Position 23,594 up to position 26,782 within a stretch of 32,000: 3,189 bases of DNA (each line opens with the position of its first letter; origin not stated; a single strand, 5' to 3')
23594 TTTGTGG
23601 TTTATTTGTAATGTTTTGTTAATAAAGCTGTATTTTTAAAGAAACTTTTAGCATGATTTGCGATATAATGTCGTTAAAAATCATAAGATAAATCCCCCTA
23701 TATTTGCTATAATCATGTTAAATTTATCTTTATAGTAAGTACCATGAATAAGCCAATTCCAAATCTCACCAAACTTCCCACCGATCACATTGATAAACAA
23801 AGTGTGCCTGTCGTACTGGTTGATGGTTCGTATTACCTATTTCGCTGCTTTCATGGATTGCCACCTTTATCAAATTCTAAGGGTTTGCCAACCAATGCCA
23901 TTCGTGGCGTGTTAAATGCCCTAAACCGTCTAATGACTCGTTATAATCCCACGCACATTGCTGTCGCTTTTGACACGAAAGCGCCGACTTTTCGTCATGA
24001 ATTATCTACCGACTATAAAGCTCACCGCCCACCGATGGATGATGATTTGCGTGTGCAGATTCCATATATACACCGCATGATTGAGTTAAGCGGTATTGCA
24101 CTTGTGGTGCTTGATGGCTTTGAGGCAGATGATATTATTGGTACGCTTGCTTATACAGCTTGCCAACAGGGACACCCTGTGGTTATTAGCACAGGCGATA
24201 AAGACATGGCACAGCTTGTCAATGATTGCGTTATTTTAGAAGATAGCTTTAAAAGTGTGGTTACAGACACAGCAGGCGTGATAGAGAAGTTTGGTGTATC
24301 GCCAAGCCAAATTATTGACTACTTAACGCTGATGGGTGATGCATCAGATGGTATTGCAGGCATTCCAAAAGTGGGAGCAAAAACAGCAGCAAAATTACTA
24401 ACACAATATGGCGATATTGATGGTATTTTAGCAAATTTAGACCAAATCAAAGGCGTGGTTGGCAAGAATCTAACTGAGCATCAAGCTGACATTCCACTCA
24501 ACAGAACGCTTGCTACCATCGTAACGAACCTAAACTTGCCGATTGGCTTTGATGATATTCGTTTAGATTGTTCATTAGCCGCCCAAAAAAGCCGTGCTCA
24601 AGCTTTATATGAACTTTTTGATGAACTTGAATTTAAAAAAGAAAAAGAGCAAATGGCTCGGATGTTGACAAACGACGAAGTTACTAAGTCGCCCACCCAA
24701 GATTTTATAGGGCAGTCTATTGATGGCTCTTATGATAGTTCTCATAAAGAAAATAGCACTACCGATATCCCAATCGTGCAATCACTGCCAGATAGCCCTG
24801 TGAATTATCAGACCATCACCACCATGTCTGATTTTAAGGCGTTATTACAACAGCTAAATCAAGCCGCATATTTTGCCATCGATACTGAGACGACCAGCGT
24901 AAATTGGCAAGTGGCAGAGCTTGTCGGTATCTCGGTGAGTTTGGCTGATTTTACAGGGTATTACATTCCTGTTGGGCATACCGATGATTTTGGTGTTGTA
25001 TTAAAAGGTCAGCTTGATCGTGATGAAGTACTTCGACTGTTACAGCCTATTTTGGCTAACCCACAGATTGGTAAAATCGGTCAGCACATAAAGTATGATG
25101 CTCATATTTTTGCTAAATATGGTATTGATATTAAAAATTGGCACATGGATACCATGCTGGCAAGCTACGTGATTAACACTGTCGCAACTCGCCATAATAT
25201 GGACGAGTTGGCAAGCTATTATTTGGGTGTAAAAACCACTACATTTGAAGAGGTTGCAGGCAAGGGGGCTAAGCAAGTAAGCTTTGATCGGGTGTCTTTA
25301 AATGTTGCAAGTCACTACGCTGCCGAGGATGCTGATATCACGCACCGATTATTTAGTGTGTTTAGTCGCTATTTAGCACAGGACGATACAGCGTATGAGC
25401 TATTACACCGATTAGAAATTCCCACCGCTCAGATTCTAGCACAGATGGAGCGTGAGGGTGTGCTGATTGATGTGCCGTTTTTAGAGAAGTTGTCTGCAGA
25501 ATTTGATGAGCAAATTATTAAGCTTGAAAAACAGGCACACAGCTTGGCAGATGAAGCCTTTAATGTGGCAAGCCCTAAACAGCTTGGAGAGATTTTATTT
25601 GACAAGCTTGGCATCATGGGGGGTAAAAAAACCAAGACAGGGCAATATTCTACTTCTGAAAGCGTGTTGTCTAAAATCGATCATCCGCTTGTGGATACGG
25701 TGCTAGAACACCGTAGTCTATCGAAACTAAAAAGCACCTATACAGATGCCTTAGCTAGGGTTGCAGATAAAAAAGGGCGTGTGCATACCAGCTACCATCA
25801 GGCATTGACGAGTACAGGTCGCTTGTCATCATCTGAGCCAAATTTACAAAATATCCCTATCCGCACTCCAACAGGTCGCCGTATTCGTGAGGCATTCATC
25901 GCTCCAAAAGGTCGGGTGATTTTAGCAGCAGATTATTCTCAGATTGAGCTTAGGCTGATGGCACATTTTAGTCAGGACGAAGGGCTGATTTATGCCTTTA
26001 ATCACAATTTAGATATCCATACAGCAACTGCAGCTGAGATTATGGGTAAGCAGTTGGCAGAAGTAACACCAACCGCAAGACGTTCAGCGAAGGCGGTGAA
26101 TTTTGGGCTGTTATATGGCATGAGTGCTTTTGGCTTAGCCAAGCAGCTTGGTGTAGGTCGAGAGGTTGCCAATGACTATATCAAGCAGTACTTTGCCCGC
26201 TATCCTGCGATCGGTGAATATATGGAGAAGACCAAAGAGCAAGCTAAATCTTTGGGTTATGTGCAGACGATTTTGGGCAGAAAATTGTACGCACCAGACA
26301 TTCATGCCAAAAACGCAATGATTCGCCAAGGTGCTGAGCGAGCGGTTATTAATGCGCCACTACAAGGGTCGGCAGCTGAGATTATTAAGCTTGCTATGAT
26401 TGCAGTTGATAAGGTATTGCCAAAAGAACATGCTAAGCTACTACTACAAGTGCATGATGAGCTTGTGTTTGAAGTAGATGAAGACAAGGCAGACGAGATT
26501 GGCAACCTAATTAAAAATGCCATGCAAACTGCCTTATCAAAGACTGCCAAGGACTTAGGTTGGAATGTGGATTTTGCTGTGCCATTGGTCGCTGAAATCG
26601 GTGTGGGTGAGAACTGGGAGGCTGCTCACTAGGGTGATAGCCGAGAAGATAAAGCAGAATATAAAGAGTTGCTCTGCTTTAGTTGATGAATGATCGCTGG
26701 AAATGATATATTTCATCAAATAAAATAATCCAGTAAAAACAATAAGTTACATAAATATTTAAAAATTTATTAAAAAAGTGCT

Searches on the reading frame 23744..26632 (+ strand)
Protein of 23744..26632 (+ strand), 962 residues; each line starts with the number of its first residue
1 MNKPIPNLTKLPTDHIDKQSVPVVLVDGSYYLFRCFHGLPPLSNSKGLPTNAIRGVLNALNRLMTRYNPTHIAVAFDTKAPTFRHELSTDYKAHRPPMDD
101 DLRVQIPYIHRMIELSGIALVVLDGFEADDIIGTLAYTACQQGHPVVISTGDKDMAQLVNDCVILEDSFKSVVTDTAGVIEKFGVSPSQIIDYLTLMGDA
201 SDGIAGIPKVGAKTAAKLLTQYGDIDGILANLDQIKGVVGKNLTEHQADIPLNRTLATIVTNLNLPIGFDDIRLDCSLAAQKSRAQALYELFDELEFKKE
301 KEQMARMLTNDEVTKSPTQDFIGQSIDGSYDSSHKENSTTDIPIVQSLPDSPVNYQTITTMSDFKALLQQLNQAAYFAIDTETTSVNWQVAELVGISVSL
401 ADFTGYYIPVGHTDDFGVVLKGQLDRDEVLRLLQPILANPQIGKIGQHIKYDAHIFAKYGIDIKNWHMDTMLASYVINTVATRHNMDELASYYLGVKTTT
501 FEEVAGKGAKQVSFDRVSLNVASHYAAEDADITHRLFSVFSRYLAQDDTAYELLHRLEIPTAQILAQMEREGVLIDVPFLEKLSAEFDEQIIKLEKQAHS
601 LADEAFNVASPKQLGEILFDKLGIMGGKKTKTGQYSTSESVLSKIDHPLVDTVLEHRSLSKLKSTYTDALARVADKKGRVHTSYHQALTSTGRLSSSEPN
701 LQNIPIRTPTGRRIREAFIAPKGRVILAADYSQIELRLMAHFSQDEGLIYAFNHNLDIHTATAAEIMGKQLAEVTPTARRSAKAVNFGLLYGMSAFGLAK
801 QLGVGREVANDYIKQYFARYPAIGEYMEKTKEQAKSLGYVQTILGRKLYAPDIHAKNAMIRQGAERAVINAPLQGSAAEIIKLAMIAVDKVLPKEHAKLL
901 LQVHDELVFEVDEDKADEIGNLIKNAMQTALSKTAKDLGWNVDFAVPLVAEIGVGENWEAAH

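Call 67: search_protein_families(library=pfam, proteins=[window:23744-26632:+], max_evalue=0.001)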
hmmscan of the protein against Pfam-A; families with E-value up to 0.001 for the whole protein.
window:23744-26632:+ (962 aa): 5 families
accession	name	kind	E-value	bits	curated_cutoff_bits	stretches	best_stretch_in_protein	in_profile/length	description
PF00476.26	DNA_pol_A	-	2.3e-154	514.4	34.3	1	579-959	3-380/381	DNA polymerase family A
PF02739.22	5_3_exonuc_N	-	1.9e-53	181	34.3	1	23-184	2-164/164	5'-3' exonuclease, N-terminal resolvase-like domain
PF01612.26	DNA_pol_A_exo1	-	1.2e-32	113.5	23.6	1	355-542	1-170/173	3'-5' exonuclease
PF01367.25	5_3_exonuc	-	1.3e-29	102.9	40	1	185-274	1-91/97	5'-3' exonuclease, C-terminal SAM fold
PF22619.2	DNA_polI_exo1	-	1.1e-10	42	27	1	433-515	40-122/140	DNA polymerase I, ribonuclease H-like domain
